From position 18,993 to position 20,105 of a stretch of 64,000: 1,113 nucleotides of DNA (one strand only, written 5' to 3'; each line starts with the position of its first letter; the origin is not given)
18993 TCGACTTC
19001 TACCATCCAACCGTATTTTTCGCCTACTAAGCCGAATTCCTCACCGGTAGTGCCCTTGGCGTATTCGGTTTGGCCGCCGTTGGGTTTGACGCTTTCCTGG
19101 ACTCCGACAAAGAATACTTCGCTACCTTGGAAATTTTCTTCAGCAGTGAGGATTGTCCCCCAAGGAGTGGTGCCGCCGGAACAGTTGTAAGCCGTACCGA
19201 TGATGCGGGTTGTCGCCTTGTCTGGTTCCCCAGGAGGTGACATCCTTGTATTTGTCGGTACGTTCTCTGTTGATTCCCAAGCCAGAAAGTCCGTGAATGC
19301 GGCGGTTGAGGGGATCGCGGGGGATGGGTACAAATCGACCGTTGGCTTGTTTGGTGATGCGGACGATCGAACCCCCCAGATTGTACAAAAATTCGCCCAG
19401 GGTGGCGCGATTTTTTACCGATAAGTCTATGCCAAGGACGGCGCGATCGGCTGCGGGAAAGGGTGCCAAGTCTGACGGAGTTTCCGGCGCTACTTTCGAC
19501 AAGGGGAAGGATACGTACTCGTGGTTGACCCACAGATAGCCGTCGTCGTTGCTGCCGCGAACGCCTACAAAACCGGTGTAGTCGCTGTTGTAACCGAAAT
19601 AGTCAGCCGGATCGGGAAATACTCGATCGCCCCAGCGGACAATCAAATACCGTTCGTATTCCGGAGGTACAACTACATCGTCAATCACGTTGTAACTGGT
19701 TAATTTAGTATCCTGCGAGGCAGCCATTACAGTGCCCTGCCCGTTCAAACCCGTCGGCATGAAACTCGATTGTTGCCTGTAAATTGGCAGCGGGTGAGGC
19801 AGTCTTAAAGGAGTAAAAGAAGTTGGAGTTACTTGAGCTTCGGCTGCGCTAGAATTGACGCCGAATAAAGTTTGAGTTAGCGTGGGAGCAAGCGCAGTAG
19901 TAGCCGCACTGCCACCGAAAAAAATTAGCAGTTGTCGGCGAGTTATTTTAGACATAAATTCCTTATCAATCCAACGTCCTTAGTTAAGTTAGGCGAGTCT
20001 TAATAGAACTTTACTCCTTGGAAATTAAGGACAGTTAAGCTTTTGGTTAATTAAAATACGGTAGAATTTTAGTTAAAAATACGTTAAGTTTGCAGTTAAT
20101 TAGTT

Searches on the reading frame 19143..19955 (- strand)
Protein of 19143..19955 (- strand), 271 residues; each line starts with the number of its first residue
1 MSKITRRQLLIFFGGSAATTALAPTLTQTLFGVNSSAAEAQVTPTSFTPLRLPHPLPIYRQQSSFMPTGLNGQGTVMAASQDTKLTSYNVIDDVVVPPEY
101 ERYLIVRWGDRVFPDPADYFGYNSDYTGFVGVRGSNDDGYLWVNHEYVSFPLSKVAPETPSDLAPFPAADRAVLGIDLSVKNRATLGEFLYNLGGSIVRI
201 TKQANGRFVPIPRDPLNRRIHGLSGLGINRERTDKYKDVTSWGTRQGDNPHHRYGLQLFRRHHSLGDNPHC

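Call 40: find_encoding_contigs(protein=window:19143-19955:-, flank=3000, max_places=4)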
Protein window:19143-19955:- (271 aa): no gene with exactly this product is on record in the collection.
